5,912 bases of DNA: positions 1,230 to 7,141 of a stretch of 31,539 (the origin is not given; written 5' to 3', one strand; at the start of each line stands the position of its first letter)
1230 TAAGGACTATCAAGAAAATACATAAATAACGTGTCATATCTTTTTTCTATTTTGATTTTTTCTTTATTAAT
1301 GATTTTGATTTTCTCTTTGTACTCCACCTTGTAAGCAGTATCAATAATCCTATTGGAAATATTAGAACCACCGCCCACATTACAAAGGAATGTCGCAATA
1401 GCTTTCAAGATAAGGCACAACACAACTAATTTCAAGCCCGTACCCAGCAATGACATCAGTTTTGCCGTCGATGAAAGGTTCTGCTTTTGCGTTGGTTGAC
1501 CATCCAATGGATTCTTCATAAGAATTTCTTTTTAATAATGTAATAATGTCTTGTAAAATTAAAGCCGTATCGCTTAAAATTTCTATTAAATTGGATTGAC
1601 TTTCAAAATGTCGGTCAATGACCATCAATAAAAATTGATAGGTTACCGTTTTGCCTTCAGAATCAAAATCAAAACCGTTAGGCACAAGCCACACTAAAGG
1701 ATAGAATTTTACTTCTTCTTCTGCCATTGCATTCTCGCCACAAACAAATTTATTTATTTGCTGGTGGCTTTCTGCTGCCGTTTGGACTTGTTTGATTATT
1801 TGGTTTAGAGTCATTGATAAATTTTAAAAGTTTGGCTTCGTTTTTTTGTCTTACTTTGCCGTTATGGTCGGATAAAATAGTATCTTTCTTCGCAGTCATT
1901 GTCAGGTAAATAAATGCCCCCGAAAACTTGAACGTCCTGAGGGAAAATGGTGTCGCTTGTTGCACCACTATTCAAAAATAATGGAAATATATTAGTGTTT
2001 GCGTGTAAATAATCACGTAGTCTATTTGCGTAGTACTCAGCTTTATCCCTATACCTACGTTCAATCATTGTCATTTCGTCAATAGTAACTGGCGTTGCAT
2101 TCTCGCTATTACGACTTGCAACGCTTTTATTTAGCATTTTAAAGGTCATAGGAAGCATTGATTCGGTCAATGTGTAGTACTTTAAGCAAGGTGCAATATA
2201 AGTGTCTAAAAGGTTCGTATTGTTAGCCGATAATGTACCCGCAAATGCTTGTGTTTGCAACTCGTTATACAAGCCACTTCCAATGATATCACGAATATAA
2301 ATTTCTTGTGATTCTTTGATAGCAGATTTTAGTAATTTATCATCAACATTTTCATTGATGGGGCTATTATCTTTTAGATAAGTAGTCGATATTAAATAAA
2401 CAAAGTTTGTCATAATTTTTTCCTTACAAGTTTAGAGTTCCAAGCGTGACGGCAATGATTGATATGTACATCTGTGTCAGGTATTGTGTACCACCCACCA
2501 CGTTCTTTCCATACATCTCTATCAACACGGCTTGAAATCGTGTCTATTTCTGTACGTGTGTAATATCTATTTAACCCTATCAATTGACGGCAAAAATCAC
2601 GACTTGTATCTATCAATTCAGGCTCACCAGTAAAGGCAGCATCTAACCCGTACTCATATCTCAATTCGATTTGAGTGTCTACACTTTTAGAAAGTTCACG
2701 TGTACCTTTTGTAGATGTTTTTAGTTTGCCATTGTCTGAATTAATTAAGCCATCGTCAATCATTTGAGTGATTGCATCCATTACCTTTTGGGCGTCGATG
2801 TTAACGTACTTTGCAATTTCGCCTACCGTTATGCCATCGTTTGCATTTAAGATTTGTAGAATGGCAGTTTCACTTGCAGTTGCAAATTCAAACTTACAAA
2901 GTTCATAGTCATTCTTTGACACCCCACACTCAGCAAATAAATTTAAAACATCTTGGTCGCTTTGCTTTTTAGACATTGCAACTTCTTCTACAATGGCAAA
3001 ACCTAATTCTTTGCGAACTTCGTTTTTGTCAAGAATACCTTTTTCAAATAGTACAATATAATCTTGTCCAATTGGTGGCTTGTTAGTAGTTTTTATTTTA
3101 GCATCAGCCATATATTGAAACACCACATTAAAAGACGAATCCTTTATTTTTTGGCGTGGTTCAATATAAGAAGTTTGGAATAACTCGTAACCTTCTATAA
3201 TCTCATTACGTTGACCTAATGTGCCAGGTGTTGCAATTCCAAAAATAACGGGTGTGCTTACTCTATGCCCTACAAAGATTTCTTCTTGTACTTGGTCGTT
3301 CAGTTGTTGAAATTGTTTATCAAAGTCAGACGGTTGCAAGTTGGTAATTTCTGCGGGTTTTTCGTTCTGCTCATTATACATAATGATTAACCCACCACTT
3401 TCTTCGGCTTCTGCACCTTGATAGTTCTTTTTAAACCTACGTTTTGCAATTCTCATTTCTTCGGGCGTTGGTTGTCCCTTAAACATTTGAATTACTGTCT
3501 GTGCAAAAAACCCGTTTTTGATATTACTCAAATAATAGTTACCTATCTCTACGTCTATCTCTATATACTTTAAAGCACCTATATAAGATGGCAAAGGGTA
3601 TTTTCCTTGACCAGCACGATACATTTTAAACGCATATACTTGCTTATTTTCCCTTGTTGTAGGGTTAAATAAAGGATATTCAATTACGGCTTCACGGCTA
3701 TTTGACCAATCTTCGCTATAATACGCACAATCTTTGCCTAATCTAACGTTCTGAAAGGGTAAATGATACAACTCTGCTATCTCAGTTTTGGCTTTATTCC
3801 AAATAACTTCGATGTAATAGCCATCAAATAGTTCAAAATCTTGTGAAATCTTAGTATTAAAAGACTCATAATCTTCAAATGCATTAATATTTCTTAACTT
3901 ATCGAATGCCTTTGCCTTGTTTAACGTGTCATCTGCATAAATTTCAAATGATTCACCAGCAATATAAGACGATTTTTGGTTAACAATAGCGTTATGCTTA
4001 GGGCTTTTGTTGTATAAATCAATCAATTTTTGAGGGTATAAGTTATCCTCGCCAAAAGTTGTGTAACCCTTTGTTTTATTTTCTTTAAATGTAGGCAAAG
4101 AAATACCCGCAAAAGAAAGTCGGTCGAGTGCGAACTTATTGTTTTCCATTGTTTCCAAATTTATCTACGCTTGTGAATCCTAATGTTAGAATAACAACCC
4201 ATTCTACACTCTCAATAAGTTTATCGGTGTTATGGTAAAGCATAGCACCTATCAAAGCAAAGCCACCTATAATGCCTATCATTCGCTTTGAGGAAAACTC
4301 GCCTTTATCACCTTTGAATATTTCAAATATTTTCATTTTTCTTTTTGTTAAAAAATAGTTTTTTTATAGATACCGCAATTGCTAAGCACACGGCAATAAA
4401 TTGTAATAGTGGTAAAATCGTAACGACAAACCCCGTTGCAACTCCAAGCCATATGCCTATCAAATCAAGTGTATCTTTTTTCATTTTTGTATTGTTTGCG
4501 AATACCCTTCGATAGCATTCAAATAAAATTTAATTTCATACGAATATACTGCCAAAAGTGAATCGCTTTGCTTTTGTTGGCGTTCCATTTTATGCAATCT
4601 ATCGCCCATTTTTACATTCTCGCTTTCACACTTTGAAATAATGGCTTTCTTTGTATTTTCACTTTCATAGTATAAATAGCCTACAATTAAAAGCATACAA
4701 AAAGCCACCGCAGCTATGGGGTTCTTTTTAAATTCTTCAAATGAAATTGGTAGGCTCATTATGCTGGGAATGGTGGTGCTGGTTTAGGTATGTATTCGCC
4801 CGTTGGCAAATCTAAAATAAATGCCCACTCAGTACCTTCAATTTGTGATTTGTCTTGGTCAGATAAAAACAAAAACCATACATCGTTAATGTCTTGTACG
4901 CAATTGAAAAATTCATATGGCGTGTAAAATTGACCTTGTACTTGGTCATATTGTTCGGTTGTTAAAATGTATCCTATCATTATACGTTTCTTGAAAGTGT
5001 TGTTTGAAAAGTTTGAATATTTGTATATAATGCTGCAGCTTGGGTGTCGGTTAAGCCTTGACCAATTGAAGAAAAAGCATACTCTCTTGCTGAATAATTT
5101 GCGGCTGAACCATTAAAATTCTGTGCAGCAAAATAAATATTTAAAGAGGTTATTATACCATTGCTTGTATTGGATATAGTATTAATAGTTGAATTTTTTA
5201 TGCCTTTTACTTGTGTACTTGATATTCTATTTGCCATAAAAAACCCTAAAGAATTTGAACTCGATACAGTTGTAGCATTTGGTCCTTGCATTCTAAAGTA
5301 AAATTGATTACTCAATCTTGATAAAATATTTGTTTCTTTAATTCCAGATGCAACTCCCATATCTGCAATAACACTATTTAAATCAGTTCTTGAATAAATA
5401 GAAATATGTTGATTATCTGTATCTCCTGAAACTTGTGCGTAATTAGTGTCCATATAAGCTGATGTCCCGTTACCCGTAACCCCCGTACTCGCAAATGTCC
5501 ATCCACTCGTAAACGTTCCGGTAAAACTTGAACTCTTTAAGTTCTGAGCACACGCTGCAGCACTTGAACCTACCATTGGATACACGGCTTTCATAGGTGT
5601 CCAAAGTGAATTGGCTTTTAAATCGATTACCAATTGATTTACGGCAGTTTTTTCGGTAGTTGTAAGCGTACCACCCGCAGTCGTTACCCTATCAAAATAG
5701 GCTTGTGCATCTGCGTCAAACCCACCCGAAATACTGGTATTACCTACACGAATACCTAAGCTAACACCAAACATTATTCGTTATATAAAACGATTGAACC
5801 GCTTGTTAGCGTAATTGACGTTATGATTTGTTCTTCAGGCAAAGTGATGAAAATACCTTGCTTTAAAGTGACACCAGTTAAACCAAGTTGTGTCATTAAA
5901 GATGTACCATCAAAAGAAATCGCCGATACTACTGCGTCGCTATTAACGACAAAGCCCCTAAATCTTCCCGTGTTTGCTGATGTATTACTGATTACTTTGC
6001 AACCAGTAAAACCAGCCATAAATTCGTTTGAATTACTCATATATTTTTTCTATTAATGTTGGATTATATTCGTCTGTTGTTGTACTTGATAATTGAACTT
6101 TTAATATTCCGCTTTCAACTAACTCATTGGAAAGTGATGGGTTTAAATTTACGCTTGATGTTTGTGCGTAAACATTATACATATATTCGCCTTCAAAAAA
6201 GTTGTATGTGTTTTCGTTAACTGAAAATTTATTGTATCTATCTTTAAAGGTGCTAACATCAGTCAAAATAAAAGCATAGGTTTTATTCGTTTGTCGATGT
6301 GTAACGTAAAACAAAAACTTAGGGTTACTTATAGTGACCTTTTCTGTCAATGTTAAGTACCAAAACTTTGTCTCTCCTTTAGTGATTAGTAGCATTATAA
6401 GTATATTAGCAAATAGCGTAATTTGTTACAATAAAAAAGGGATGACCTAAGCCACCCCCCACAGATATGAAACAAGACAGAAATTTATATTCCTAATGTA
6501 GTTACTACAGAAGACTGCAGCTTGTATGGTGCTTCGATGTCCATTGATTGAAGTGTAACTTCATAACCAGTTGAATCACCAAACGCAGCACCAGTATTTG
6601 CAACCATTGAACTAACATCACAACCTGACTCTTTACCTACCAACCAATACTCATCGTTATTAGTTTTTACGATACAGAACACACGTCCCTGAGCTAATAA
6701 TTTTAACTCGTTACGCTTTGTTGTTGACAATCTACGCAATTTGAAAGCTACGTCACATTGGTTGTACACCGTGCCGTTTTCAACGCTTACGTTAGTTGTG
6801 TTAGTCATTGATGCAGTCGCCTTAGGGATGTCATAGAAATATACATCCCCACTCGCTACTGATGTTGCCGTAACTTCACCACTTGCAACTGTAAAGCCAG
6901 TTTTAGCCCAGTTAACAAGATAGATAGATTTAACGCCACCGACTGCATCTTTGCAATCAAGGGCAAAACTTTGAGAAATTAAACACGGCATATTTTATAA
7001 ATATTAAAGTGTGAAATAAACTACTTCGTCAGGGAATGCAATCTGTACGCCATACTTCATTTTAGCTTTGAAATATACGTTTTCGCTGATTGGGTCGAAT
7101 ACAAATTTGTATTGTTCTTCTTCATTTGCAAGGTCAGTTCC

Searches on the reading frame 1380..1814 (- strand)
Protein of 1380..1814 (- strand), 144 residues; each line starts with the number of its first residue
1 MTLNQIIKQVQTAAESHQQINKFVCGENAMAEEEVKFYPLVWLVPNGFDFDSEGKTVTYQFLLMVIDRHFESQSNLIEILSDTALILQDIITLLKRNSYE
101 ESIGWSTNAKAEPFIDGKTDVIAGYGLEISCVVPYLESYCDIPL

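Call 69: search_protein_families(library=phrogs, proteins=[window:1380-1814:-], max_evalue=0.05)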
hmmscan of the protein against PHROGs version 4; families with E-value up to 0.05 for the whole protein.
window:1380-1814:- (144 aa): 1 family
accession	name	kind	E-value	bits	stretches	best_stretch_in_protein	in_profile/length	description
phrog_12360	-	unknown function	0.008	17.1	1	2-112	13-122/135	-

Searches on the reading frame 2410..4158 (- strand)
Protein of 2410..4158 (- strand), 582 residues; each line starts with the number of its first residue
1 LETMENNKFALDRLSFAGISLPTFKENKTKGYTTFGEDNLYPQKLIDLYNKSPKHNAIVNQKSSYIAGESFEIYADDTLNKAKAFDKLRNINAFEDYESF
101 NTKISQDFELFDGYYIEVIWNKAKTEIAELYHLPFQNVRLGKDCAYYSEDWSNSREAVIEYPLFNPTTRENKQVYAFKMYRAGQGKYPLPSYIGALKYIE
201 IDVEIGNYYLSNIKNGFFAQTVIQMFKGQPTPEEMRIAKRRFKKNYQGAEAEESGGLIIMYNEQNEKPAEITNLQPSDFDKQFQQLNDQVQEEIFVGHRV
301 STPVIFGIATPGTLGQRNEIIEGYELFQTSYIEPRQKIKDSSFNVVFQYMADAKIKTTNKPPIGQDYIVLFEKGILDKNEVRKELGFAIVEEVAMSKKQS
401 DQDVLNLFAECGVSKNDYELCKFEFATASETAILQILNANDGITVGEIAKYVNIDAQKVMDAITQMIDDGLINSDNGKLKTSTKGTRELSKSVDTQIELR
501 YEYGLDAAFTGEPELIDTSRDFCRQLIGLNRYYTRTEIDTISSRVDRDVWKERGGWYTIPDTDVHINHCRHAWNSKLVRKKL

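Call 10: search_protein_families(library=phrogs, proteins=[window:2410-4158:-], max_evalue=0.01)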
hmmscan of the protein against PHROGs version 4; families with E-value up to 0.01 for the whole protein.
window:2410-4158:- (582 aa): 6 families
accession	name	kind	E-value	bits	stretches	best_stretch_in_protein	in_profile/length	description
phrog_11226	-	head and packaging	1.8e-30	107.2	2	25-143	17-125/388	portal protein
phrog_33693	-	head and packaging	9.1e-24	84.8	1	22-320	12-313/560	portal protein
phrog_2662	-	head and packaging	4.4e-05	23.3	1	165-301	182-312/717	portal protein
phrog_11046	-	transcription regulation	4.9e-05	24.1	1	430-484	11-64/94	transcriptional regulator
phrog_1687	-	transcription regulation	0.0001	23.4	1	424-478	62-116/162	MarR family transcrition regulator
phrog_12156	-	DNA, RNA and nucleotide metabolism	0.00059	19.6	1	429-480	424-474/485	DNA helicase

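Call 11: search_protein_families(library=pfam, proteins=[window:2410-4158:-], max_evalue=0.01)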
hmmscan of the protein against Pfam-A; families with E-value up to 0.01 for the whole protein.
window:2410-4158:- (582 aa): 12 families
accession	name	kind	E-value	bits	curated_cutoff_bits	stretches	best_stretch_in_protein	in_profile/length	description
PF04860.17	Phage_portal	-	1.2e-07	31.7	39.1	1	57-305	5-238/321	Phage portal protein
PF13412.12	HTH_24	-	1.3e-06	28.3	21.9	1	431-472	6-47/48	Winged helix-turn-helix DNA-binding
PF01047.28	MarR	-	5.2e-06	26.7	24.6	1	427-473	2-48/59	MarR family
PF12802.13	MarR_2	-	3.6e-05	24.3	27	1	428-472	5-50/61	MarR family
PF06969.22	HemN_C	-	0.00071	20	24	1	439-485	17-64/67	HemN C-terminal domain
PF01978.25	TrmB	-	0.0016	18.7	25.6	1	429-478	9-58/68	Sugar-specific transcriptional regulator TrmB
PF14947.12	HTH_45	-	0.0018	18.7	25.5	1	432-491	10-68/77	Winged helix-turn-helix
PF20024.5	DUF6432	-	0.0021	18.7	29.6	1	429-482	13-68/97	Family of unknown function (DUF6432)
PF08784.17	RPA_C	-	0.0022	19.1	22.6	1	427-472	50-99/106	Replication protein A C terminal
PF22194.2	F-93_WHD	-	0.0047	17.4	28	0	433-473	2-46/62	F-93, winged-helix domain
PF03962.21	Mnd1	-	0.0056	17.4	23.5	0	447-475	20-48/60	Mnd1 HTH domain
PF01399.33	PCI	-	0.006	17.2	22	0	430-473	27-70/84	PCI domain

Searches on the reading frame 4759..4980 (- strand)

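Call 69: search_protein_families(library=phrogs, proteins=[window:4759-4980:-], max_evalue=0.05)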
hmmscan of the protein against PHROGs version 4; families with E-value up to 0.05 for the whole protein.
window:4759-4980:- (73 aa): 1 family
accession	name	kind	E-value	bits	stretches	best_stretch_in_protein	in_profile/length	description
phrog_18214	-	unknown function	0.0065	17.6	1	22-64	32-74/108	-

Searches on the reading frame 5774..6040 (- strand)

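Call 69: search_protein_families(library=phrogs, proteins=[window:5774-6040:-], max_evalue=0.05)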
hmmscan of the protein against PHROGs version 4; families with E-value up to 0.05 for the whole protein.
window:5774-6040:- (88 aa): 1 family
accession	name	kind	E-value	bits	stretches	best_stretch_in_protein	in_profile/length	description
phrog_34166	-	unknown function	0.00033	21.9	1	14-86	12-79/81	-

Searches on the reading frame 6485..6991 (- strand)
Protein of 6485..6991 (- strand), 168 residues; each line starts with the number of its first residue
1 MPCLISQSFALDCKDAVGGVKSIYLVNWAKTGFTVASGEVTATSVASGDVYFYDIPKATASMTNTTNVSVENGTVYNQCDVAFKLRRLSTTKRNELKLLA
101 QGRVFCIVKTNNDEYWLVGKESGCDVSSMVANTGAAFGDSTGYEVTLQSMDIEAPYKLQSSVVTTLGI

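Call 10: search_protein_families(library=phrogs, proteins=[window:6485-6991:-], max_evalue=0.01)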
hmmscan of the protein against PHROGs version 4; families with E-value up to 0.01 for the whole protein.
window:6485-6991:- (168 aa): 1 family
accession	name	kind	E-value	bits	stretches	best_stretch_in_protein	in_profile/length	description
phrog_19091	-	unknown function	6.6e-22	79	1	10-164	10-166/181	-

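Call 11: search_protein_families(library=pfam, proteins=[window:6485-6991:-], max_evalue=0.01)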
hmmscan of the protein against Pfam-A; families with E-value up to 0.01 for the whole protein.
window:6485-6991:- (168 aa): 0 families

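Call 58: find_related_loci(query=window:6485-6991:-, collection=viral_contigs, flank=1200)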
Query window:6485-6991:- (168 aa) in viral_contigs; peptide patterns used: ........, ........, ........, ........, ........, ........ (x = any residue, [..] = any of these).
171 stretches matched a pattern; 168 encode a relative of the query (tblastn E <= 1e-3); the best 80 are kept; 80 distinct loci.
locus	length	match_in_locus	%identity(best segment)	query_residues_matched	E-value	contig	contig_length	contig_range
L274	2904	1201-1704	97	1-168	1e-110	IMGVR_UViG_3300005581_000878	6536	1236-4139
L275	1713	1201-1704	96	1-168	4e-114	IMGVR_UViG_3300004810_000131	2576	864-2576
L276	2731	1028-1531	96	1-168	1e-111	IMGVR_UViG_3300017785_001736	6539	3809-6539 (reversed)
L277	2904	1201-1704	98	1-168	4e-110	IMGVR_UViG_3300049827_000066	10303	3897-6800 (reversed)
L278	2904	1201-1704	97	1-168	2e-109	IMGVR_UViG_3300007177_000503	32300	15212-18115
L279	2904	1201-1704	96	1-168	3e-109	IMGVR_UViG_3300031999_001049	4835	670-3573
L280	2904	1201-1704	96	1-168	3e-109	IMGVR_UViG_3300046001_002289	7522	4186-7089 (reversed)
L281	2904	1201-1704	96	1-168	7e-109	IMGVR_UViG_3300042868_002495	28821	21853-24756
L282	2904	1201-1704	96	1-168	6e-109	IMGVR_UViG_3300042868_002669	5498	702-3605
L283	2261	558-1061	96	1-168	4e-111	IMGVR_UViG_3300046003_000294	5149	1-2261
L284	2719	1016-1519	96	1-168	4e-110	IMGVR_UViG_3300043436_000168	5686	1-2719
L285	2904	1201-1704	96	1-168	7e-109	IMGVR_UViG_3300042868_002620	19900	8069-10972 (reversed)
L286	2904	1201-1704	96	1-168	7e-109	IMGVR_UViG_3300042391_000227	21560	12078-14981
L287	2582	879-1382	96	1-168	2e-110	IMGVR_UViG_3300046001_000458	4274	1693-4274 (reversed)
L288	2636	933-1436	96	1-168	3e-110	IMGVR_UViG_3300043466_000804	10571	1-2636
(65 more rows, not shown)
